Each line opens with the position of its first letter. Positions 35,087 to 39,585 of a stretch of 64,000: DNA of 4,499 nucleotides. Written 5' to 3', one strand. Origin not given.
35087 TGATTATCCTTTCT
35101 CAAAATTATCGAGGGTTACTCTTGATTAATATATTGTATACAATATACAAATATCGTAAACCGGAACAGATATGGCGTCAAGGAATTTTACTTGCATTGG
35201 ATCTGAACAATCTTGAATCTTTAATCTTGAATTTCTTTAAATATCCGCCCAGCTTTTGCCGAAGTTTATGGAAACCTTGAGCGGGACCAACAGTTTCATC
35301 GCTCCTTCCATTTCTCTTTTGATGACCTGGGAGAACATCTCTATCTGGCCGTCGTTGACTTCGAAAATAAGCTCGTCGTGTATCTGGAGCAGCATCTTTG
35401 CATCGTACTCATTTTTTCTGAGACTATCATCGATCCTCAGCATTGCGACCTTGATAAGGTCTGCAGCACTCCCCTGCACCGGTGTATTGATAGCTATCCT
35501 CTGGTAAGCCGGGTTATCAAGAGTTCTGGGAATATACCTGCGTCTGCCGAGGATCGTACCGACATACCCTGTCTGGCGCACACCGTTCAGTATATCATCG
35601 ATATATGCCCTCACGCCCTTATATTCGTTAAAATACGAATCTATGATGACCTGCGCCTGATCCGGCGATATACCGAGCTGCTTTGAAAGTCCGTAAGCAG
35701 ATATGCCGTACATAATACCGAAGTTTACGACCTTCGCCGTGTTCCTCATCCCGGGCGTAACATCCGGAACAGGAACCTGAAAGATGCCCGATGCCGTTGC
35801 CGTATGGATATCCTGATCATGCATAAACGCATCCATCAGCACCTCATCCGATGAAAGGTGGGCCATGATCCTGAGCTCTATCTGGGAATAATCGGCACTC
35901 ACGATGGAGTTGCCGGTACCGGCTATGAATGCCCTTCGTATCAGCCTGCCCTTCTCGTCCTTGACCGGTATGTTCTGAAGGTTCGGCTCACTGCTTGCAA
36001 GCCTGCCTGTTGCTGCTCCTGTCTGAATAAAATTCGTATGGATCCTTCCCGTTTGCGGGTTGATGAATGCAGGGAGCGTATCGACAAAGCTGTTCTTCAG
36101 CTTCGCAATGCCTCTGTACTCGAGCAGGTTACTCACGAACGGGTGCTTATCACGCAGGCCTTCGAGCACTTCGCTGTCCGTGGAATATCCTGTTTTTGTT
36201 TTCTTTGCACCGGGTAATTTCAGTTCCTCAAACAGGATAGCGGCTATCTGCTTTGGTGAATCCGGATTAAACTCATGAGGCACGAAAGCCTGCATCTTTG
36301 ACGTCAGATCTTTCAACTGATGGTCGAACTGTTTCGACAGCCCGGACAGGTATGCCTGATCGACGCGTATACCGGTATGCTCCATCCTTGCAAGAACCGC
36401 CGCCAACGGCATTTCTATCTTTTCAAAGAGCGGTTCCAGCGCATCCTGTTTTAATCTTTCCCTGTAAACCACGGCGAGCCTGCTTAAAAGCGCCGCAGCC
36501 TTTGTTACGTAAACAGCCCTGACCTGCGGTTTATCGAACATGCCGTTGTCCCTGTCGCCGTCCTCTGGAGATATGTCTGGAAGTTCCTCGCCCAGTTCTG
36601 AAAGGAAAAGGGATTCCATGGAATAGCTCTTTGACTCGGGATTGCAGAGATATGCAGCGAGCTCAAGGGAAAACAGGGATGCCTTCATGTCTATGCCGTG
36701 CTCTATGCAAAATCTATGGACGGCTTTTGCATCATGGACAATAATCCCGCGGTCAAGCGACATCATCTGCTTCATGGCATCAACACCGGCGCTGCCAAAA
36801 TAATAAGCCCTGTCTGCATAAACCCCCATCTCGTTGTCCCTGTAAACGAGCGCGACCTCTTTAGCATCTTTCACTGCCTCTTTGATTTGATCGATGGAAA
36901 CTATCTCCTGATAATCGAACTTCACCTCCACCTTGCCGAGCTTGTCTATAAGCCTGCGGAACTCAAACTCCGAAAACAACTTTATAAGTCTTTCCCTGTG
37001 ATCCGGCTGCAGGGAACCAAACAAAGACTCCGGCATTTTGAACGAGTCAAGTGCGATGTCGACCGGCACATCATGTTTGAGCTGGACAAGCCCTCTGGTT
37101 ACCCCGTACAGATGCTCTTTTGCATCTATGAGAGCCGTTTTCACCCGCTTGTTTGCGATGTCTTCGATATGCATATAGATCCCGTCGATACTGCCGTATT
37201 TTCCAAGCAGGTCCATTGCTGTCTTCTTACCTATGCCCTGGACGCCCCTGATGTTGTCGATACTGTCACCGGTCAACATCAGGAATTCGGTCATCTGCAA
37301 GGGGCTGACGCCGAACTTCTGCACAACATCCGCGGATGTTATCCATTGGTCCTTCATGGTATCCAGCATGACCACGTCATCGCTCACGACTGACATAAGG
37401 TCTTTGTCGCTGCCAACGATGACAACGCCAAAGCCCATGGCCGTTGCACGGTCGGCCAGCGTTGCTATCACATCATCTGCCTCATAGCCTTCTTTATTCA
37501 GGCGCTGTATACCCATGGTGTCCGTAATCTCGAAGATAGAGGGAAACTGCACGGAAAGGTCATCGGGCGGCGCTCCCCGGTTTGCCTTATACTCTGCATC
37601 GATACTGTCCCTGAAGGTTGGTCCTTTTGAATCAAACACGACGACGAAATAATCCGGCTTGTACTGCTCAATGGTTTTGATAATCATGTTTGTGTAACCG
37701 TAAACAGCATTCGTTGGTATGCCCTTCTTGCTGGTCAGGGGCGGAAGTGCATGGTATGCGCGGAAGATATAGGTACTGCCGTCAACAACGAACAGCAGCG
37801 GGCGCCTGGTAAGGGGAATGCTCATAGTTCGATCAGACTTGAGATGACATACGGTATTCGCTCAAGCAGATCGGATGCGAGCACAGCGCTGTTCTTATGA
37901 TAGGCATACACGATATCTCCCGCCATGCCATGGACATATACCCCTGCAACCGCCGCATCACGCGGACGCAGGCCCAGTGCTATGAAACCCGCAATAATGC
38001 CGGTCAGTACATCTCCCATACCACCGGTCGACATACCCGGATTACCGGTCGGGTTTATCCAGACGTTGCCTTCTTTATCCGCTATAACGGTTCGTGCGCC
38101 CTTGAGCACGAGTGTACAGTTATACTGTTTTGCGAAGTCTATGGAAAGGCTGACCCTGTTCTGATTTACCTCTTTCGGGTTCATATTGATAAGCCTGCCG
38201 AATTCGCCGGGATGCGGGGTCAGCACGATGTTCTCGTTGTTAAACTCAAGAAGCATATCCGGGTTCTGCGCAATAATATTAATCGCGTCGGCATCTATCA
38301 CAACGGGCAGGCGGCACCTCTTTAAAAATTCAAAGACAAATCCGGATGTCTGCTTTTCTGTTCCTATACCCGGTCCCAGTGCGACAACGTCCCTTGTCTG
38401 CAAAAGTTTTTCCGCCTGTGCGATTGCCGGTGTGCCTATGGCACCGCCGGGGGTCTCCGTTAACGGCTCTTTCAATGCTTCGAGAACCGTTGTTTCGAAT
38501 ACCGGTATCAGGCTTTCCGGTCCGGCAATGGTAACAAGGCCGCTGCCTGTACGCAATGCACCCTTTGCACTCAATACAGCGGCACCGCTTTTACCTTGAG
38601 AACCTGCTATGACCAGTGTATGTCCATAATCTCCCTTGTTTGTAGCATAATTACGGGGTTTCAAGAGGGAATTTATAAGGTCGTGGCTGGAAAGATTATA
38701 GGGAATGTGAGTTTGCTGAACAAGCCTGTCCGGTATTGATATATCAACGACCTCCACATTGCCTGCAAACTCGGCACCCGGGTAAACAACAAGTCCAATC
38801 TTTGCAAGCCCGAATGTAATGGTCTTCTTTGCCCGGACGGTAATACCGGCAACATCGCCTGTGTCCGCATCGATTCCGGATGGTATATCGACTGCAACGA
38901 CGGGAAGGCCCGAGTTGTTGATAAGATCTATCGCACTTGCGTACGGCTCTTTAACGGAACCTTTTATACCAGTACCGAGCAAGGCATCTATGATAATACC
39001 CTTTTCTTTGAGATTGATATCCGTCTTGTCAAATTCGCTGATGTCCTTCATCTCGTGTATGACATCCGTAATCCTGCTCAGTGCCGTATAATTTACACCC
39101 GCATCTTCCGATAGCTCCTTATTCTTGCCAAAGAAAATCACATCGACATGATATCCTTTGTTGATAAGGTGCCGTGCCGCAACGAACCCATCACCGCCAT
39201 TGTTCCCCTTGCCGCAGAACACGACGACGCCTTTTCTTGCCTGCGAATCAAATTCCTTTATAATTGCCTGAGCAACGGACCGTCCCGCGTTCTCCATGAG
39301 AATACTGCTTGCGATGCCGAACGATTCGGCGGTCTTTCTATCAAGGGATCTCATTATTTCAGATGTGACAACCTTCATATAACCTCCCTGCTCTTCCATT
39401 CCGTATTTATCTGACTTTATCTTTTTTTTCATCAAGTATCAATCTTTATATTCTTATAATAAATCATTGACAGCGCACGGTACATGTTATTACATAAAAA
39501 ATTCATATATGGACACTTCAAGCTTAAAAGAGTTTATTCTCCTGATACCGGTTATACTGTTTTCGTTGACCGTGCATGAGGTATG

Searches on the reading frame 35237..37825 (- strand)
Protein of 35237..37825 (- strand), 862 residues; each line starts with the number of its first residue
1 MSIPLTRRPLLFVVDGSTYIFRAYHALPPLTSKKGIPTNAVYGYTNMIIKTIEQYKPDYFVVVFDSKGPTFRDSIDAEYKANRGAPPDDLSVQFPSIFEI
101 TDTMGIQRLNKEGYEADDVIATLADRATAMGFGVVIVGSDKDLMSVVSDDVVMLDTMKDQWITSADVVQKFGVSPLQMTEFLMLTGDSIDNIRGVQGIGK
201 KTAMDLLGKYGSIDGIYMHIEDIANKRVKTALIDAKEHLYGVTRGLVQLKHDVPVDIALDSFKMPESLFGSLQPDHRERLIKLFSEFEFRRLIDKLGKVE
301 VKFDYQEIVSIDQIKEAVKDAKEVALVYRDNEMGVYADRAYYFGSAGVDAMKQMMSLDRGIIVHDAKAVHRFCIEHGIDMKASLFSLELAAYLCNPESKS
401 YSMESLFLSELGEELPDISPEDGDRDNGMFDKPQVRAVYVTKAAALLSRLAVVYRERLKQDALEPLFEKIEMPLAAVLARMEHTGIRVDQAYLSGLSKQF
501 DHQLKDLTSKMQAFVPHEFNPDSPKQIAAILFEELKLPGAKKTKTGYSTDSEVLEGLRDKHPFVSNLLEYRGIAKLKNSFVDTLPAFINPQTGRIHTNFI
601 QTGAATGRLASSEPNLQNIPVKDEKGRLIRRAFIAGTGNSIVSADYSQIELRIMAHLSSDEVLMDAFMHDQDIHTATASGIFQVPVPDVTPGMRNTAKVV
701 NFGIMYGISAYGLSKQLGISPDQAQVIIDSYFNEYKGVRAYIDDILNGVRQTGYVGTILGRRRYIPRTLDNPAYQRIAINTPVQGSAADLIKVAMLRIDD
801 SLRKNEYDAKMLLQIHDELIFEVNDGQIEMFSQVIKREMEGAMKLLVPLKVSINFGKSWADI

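Call 21: search_protein_families(library=ncbifam, proteins=[window:35237-37825:-], max_evalue=1e-10)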
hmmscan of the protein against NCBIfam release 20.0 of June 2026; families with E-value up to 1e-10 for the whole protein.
window:35237-37825:- (862 aa): 13 families
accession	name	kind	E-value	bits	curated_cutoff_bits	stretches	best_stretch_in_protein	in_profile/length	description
NF004397.1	PRK05755.1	equivalog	2e-288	959.7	720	1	11-861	3-887/889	DNA polymerase I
TIGR00593.1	pola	equivalog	9.6e-273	907.7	600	2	309-862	326-889/890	DNA polymerase I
NF011539.0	PRK14975.1-3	equivalog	2.2e-88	297.1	640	1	349-861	111-627/628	bifunctional 3'-5' exonuclease/DNA polymerase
NF011540.0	PRK14975.1-4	equivalog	4e-74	250.1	601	1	293-860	9-574/576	bifunctional 3'-5' exonuclease/DNA polymerase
NF011547.0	PRK14976.1-4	equivalog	1.9e-59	201.3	305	1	12-297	5-289/291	5'-3' exonuclease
NF011545.0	PRK14976.1-2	equivalog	4.6e-56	190.2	434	1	11-265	9-269/287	5'-3' exonuclease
NF011541.0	PRK14975.2-1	equivalog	1.3e-53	182.4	871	1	466-857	210-631/645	bifunctional 3'-5' exonuclease/DNA polymerase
NF011546.0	PRK14976.1-3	equivalog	2.7e-46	158.2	347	1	11-300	5-294/297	5'-3' exonuclease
NF007017.0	PRK09482.1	equivalog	6.6e-46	157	261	1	11-265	5-255/257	flap endonuclease Xni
NF038380.1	phage_DpoZ_1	exception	8.1e-46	156.6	500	1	435-861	148-604/607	aminoadenine-incorporating DNA polymerase DpoZ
NF011542.0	PRK14975.2-2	equivalog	3.3e-39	134.7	1061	1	578-841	487-767/802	bifunctional 3'-5' exonuclease/DNA polymerase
NF011543.0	PRK14975.2-3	equivalog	5.7e-31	107.3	1139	1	576-859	524-835/853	bifunctional 3'-5' exonuclease/DNA polymerase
NF011538.0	PRK14975.1-1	equivalog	4.4e-24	84.8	389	1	502-709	204-386/557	bifunctional 3'-5' exonuclease/DNA polymerase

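Call 22: find_related_loci(query=window:35237-37825:-, collection=genome_contigs, flank=1000)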
Query window:35237-37825:- (862 aa) in genome_contigs; peptide patterns used: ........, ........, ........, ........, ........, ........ (x = any residue, [..] = any of these).
49 stretches matched a pattern; 8 encode a relative of the query (tblastn E <= 1e-3); 8 distinct loci.
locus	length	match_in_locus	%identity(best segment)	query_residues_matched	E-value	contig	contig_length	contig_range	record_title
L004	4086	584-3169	96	1-862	0e+0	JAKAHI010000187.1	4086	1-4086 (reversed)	MAG: bacterium isolate WY2.bin9 NODE_46145_length_4086_cov_3.898964, whole genome shotgun sequence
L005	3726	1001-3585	83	1-862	0e+0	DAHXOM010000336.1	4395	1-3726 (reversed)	MAG TPA_asm: bacterium isolate clean1809 k141_229846, whole genome shotgun sequence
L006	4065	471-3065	81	1-861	0e+0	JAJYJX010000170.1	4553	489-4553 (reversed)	MAG: bacterium isolate DBS2-1.bin173 NODE_39926_length_4553_cov_1.173294, whole genome shotgun sequence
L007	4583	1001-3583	76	1-861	0e+0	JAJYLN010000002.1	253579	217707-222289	MAG: bacterium isolate DBS2-1.bin78 NODE_46_length_253579_cov_6.007165, whole genome shotgun sequence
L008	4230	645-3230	77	1-861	0e+0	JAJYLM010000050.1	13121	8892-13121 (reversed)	MAG: bacterium isolate DBS2-1.bin76 NODE_8846_length_13121_cov_1.955980, whole genome shotgun sequence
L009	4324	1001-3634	66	1-861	0e+0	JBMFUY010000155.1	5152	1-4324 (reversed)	MAG: bacterium isolate KM4348-15 NODE_155_length_5152_cov_16.765320, whole genome shotgun sequence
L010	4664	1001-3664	71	1-861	0e+0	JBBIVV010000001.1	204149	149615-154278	MAG: bacterium isolate STS170223_bin_85 NODE_19_length_204149_cov_15.801043, whole genome shotgun sequence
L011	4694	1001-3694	68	1-861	0e+0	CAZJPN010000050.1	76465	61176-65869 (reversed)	MAG TPA_asm: uncultured Pseudomonadota bacterium isolate SRP271791_co1_55 genome assembly, contig: k141_253732, whole ge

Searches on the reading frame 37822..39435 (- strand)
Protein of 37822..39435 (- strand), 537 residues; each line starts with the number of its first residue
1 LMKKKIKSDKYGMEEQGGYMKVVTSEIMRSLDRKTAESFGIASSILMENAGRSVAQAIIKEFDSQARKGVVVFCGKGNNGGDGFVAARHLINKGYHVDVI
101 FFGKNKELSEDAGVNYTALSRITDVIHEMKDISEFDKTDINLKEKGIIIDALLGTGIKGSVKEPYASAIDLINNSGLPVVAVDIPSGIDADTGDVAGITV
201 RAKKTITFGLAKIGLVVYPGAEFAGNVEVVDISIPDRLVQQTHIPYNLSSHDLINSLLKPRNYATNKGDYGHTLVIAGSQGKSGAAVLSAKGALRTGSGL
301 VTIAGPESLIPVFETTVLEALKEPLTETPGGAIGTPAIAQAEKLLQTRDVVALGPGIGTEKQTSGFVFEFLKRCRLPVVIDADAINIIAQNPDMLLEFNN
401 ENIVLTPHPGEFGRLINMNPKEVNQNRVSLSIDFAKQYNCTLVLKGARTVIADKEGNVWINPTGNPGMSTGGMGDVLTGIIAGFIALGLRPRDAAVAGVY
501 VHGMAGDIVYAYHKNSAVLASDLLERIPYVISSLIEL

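Call 21: search_protein_families(library=ncbifam, proteins=[window:37822-39435:-], max_evalue=1e-10)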
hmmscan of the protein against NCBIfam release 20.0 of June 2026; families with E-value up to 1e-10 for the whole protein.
window:37822-39435:- (537 aa): 3 families
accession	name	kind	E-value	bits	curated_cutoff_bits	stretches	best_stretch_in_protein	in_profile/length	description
NF007856.0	PRK10565.1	equivalog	1.2e-100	337.6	703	1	21-531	16-498/510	bifunctional ADP-dependent NAD(P)H-hydrate dehydratase/NAD(P)H-hydrate epimerase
TIGR00196.1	yjeF_cterm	hypoth_equivalog_domain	8.1e-70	235.3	129.85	1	257-532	11-276/277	NAD(P)H-hydrate dehydratase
TIGR00197.1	yjeF_nterm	hypoth_equivalog_domain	1.1e-54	185.2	88.6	1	22-235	2-205/206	NAD(P)H-hydrate epimerase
